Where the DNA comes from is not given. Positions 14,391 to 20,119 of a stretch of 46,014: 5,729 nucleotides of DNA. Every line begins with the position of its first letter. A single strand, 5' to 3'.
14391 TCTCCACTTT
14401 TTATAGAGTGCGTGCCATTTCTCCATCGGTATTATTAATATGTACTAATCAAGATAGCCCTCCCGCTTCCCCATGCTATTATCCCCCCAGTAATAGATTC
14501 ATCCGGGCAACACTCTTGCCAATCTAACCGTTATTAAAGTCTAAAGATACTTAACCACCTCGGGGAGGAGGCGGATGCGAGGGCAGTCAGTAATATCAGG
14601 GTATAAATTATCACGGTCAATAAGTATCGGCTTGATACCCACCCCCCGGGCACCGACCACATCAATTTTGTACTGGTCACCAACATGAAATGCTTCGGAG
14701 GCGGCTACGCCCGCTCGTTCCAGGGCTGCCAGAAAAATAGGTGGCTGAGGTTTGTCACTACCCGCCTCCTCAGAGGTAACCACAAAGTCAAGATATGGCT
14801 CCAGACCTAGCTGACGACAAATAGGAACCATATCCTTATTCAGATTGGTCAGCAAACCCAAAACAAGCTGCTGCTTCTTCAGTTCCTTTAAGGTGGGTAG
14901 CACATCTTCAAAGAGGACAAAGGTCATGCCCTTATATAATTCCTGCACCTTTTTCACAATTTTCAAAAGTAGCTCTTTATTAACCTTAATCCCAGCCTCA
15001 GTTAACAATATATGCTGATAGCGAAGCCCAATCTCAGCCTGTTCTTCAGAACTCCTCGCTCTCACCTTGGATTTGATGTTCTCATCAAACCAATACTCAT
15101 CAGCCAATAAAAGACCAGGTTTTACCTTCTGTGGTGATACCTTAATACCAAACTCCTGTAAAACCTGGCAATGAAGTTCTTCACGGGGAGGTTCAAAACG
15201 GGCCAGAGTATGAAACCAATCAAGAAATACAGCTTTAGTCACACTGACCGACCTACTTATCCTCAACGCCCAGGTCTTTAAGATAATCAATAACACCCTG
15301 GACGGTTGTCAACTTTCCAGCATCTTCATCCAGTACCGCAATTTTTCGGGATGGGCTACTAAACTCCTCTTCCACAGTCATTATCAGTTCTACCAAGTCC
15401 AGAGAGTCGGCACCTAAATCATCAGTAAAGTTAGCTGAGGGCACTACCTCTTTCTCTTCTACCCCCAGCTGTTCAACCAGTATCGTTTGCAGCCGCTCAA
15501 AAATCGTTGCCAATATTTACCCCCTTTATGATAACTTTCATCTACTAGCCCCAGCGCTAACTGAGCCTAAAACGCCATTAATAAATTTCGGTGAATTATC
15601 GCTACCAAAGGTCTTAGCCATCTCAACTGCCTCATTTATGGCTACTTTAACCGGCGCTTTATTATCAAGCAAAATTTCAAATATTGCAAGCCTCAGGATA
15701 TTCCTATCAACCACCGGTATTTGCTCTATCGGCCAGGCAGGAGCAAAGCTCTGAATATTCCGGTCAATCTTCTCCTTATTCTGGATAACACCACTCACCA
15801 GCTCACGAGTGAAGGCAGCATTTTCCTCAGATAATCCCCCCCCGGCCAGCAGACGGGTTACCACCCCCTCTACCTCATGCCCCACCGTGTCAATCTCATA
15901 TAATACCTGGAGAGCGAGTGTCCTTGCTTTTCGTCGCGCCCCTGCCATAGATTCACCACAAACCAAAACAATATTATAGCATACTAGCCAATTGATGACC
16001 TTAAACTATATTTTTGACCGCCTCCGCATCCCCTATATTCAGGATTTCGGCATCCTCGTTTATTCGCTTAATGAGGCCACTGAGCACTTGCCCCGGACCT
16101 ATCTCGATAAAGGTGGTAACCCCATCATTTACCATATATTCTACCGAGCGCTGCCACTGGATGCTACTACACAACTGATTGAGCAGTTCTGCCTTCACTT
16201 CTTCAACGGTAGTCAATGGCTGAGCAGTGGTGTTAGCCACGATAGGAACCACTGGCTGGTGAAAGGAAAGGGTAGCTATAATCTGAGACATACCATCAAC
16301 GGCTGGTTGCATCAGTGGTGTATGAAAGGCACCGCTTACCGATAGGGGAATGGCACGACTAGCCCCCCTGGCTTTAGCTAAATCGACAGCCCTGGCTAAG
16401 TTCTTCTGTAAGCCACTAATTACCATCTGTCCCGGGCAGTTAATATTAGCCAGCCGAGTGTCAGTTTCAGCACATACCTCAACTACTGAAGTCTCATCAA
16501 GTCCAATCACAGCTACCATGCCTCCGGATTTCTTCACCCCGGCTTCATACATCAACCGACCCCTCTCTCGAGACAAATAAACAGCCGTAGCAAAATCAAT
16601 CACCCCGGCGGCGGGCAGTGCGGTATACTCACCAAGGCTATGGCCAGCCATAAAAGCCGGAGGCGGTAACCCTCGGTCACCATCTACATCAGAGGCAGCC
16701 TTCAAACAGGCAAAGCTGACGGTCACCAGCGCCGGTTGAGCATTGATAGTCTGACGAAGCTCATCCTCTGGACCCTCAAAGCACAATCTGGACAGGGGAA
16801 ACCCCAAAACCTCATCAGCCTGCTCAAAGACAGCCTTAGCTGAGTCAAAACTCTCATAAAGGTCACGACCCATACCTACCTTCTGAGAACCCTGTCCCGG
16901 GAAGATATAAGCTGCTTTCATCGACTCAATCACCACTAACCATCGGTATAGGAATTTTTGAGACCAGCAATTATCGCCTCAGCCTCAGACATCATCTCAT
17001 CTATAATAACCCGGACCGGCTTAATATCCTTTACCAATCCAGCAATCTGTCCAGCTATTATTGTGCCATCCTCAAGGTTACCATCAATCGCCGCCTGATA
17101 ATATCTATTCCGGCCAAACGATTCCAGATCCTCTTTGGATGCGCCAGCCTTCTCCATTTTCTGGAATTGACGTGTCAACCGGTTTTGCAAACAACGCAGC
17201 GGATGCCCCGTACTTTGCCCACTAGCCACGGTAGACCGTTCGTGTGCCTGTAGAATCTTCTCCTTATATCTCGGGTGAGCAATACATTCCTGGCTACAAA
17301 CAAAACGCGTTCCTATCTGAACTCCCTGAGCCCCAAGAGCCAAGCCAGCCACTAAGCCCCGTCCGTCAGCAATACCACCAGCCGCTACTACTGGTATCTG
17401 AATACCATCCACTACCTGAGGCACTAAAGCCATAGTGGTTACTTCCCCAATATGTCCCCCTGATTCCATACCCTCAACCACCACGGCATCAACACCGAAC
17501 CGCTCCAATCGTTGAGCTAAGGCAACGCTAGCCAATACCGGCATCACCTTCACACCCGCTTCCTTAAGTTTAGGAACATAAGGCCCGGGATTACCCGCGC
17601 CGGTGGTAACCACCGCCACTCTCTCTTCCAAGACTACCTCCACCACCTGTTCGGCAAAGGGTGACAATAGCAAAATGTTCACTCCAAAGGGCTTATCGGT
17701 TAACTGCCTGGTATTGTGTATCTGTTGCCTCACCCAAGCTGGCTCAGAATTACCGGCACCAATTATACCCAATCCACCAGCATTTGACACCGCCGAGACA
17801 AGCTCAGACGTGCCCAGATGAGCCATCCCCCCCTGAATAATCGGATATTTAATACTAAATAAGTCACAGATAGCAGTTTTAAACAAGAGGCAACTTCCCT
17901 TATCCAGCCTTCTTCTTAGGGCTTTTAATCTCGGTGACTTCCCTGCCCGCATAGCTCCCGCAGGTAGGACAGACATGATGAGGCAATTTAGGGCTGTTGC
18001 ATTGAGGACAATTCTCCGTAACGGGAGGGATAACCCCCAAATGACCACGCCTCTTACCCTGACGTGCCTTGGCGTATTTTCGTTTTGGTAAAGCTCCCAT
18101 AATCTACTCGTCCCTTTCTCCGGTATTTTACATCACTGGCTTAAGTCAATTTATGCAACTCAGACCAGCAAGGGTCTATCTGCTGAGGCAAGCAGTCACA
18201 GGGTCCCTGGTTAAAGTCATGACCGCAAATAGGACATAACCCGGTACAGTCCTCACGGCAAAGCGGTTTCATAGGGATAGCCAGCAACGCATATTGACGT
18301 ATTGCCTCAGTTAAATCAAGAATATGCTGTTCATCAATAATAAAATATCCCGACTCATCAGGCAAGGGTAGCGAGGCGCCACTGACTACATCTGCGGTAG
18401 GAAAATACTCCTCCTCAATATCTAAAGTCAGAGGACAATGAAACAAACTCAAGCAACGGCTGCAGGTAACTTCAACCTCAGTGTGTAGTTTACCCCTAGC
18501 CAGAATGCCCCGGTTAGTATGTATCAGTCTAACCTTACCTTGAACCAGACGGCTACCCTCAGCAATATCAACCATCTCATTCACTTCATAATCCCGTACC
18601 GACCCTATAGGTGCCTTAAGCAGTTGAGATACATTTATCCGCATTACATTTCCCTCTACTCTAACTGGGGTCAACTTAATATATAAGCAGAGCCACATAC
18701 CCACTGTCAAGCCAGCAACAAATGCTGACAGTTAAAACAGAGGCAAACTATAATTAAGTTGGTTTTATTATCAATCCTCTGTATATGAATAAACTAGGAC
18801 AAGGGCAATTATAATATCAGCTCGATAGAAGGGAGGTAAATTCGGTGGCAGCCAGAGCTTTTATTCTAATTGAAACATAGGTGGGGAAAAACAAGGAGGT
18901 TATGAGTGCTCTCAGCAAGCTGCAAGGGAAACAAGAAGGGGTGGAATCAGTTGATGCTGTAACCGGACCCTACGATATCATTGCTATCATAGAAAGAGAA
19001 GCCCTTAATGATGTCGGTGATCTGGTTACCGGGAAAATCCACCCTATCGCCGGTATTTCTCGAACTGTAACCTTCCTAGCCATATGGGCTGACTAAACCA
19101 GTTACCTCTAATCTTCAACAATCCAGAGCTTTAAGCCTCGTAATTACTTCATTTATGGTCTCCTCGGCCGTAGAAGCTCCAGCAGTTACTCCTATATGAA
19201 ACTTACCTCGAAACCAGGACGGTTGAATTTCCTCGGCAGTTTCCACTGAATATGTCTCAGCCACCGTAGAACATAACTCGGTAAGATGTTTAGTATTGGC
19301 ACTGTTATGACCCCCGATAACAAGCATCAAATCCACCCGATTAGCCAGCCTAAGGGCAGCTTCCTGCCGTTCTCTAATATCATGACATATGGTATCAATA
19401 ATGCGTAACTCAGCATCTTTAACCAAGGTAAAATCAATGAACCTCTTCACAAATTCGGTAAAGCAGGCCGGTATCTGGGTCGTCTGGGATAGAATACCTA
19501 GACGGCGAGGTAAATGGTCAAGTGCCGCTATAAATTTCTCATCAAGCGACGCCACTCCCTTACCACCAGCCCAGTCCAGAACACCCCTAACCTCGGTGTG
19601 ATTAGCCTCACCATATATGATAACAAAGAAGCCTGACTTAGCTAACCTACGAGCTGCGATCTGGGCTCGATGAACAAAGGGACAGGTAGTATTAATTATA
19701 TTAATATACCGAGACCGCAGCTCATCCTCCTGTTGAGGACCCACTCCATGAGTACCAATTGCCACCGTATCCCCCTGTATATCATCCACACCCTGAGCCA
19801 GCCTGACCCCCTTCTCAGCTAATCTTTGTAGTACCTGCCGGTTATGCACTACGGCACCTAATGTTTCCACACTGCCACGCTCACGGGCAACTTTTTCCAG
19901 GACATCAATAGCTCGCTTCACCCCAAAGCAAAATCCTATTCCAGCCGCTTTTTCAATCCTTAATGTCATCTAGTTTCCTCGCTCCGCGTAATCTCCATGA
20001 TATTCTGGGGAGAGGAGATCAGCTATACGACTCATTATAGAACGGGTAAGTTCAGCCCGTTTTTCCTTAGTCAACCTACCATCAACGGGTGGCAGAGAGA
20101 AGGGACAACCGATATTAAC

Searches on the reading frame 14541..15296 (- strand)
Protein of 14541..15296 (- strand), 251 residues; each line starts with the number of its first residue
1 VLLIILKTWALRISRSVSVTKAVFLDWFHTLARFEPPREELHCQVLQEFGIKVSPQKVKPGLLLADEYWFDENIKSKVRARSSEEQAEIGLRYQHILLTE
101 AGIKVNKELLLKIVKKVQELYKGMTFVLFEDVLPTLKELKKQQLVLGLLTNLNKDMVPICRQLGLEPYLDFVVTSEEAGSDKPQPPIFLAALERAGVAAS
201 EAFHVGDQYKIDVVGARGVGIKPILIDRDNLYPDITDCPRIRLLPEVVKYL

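Call 75: search_protein_families(library=pfam, proteins=[window:14541-15296:-], max_evalue=0.00001)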
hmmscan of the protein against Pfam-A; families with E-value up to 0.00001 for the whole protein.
window:14541-15296:- (251 aa): 3 families
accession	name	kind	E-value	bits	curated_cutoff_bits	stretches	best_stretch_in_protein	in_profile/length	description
PF13419.12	HAD_2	-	9.6e-19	68.6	23.8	1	88-225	40-177/178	Haloacid dehalogenase-like hydrolase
PF00702.32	Hydrolase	-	5.3e-18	66.5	26.4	1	21-220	2-191/191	haloacid dehalogenase-like hydrolase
PF13242.12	Hydrolase_like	-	2.1e-08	34.4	22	1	182-228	4-50/75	HAD-hyrolase-like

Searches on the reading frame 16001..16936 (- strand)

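Call 75: search_protein_families(library=pfam, proteins=[window:16001-16936:-], max_evalue=0.00001)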
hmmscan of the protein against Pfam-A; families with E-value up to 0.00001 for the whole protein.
window:16001-16936:- (311 aa): 1 family
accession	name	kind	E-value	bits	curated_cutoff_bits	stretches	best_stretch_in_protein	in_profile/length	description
PF00698.26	Acyl_transf_1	-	3.3e-36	125.8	32.7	1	10-290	2-276/319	Acyl transferase domain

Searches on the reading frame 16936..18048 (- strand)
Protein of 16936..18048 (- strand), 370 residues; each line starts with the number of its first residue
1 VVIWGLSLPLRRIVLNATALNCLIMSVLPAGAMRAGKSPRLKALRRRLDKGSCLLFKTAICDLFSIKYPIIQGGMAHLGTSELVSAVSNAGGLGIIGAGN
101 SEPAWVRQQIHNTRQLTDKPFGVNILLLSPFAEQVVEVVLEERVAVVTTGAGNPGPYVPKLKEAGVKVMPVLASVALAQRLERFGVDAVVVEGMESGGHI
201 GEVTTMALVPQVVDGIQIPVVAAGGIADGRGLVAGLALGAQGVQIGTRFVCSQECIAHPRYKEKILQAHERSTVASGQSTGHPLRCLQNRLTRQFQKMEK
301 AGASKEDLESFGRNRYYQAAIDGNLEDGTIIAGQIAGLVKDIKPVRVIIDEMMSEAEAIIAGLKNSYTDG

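Call 54: search_protein_families(library=ncbifam, proteins=[window:16936-18048:-], max_evalue=1e-10)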
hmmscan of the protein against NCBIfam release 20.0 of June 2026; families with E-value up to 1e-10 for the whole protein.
window:16936-18048:- (370 aa): 1 family
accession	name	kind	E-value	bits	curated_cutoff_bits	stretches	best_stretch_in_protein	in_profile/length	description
TIGR03151.1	enACPred_II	equivalog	2.8e-140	466.9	453.1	1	57-361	1-305/307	enoyl-[acyl-carrier-protein] reductase FabK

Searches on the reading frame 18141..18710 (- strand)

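Call 76: search_protein_families(library=pfam, proteins=[window:18141-18710:-], max_evalue=0.0001)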
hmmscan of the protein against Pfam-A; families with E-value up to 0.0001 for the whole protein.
window:18141-18710:- (189 aa): 1 family
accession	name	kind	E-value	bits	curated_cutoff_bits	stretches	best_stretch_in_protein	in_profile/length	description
PF02620.22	YceD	-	1.3e-27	96.7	33.2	1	72-188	2-118/119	Large ribosomal RNA subunit accumulation protein YceD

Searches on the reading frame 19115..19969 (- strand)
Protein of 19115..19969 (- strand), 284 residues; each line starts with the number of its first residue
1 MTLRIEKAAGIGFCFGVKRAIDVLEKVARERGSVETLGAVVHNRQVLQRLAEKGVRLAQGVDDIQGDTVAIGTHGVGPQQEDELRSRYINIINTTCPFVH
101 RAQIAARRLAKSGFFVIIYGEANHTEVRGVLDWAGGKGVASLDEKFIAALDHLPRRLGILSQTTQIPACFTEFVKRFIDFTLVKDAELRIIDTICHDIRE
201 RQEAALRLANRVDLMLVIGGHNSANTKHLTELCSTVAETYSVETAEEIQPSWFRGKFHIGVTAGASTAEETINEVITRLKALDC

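Call 75: search_protein_families(library=pfam, proteins=[window:19115-19969:-], max_evalue=0.00001)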
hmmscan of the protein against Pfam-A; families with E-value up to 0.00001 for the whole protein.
window:19115-19969:- (284 aa): 1 family
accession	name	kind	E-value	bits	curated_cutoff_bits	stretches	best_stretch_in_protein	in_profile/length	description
PF02401.23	LYTB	-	5.5e-77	259.1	24.5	1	6-280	2-267/267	LytB protein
